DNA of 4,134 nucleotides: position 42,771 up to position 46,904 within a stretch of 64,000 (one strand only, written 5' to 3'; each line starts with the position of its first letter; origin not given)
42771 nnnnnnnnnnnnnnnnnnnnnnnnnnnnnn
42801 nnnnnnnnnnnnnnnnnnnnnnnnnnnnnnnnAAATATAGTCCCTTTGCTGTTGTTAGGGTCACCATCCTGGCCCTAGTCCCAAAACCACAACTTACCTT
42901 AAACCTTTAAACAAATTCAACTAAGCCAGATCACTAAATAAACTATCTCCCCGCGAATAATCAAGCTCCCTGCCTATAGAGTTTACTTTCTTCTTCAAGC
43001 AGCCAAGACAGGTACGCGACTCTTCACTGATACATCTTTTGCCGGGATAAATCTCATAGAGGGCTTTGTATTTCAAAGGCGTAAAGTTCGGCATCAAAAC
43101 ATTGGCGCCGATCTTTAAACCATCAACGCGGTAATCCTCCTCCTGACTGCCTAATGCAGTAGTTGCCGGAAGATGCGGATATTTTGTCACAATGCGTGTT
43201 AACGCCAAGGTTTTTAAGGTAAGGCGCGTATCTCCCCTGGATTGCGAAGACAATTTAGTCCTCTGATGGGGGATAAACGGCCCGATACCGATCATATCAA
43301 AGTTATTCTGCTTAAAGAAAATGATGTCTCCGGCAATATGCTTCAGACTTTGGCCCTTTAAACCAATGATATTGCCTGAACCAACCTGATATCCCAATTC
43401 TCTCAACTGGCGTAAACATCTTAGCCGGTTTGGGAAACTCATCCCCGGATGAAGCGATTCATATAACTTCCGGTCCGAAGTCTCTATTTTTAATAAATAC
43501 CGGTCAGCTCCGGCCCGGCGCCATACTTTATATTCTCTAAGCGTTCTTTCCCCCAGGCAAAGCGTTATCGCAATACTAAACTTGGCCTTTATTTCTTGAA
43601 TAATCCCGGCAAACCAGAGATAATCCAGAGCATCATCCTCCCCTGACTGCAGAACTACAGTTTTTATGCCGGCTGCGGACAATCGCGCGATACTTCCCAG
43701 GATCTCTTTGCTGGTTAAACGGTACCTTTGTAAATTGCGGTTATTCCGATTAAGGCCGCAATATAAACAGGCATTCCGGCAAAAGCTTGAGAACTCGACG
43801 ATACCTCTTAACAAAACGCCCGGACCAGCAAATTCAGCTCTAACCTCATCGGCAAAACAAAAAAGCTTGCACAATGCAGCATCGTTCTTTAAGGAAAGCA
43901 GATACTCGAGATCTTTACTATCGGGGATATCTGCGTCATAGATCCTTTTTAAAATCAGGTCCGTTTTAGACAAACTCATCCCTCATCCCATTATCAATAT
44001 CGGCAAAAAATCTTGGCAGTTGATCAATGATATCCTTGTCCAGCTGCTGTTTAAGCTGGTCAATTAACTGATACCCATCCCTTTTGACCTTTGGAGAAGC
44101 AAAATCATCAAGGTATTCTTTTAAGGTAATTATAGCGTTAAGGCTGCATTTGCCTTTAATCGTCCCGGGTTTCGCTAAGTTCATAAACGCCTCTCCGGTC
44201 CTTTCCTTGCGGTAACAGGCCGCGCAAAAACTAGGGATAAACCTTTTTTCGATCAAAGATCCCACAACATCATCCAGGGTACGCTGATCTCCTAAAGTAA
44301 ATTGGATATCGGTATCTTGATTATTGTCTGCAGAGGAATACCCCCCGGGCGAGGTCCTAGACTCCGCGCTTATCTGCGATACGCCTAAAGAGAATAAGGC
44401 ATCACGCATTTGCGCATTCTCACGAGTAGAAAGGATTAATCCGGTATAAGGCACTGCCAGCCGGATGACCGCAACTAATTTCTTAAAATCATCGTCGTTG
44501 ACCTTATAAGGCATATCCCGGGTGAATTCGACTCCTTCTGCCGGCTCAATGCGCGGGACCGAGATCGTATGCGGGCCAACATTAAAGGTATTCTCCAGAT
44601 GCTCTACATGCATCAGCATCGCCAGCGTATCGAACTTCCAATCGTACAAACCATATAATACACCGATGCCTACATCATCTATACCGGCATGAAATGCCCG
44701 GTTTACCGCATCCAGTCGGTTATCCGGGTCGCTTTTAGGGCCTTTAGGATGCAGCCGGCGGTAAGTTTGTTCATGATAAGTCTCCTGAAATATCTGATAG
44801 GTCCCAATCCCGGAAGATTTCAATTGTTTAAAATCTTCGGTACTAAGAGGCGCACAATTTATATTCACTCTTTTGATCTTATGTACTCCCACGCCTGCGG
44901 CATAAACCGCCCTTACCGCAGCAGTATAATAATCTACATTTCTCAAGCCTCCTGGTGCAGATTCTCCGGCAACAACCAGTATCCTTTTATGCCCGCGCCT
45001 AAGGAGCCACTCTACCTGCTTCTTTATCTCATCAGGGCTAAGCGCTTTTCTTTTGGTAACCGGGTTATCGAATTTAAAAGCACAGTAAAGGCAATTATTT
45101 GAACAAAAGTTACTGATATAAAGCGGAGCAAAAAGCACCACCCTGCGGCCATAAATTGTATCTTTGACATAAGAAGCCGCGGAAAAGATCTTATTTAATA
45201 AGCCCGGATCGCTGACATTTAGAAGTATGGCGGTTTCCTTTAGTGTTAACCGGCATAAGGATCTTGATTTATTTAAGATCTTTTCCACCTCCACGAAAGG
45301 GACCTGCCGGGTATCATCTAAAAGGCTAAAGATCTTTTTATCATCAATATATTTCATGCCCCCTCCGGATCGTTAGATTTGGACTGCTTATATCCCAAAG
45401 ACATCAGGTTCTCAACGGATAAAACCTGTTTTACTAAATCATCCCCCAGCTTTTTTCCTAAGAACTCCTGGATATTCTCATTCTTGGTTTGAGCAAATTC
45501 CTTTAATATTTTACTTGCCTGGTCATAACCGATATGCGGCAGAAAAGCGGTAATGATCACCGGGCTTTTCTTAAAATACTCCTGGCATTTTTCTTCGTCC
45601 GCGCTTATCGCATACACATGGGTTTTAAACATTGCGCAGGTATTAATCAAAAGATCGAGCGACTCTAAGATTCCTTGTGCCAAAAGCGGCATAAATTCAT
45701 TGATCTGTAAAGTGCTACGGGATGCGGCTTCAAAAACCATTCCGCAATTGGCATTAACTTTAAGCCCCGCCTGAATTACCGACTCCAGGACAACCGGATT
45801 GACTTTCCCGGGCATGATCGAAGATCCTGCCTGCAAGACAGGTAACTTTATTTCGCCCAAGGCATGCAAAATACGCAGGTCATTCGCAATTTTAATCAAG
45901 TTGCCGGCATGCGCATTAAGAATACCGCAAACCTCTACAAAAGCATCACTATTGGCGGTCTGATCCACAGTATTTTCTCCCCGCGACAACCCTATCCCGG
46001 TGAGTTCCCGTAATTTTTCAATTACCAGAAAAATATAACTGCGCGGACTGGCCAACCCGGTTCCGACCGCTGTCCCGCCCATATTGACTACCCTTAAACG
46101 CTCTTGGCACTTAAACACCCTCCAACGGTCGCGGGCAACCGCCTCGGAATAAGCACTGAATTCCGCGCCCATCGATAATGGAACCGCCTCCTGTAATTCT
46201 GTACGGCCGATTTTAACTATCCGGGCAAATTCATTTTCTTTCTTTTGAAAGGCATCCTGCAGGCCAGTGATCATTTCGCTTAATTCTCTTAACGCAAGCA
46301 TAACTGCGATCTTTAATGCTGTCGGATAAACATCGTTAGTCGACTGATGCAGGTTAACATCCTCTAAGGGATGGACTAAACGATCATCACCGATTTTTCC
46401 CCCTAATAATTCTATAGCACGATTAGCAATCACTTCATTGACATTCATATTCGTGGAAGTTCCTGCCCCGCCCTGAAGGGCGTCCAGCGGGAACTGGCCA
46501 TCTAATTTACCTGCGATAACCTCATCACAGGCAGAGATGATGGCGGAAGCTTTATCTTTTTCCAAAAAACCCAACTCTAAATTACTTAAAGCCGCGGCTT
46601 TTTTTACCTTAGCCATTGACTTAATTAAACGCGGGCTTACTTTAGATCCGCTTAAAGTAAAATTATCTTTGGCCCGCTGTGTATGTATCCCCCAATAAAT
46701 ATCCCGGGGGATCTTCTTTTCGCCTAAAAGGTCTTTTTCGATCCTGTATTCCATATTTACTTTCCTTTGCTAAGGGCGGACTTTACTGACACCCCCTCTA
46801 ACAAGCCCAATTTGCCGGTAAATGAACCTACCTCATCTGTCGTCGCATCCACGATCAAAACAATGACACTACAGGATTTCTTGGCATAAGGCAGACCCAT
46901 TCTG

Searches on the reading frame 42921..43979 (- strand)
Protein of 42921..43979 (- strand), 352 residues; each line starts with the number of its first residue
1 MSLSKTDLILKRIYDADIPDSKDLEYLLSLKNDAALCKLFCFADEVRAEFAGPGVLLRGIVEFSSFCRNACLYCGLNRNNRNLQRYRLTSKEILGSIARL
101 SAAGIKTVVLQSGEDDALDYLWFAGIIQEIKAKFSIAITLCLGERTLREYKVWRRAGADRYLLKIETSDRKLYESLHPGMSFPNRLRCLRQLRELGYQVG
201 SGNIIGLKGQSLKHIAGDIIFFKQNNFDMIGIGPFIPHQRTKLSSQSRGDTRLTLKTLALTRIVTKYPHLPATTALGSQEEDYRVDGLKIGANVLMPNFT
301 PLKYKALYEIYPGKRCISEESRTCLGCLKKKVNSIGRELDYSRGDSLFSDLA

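Call 66: search_protein_families(library=pfam, proteins=[window:42921-43979:-], max_evalue=0.00001)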
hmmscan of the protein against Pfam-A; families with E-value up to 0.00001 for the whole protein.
window:42921-43979:- (352 aa): 1 family
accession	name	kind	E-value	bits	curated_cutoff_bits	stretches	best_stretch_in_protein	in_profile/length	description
PF04055.27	Radical_SAM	-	3.4e-18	66.8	29.5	1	61-216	1-160/166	Radical SAM superfamily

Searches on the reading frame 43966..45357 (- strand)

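Call 66: search_protein_families(library=pfam, proteins=[window:43966-45357:-], max_evalue=0.00001)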
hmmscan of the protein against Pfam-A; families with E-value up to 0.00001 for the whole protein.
window:43966-45357:- (463 aa): 2 families
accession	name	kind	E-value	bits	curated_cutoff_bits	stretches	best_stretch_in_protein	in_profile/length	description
PF04055.27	Radical_SAM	-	9.4e-18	65.4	29.5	1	80-242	2-159/166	Radical SAM superfamily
PF06968.18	BATS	-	2.2e-16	60.2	22.2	1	266-368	1-82/88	Biotin and Thiamin Synthesis associated domain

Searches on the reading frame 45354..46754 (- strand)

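Call 66: search_protein_families(library=pfam, proteins=[window:45354-46754:-], max_evalue=0.00001)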
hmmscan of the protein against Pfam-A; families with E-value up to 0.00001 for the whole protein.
window:45354-46754:- (466 aa): 2 families
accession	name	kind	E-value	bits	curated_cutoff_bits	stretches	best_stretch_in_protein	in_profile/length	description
PF00206.25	Lyase_1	-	6.8e-84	282.4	27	1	11-333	1-310/312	Lyase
PF10415.14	FumaraseC_C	-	2.7e-07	31.3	32.5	1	400-451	1-53/54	Fumarase C C-terminus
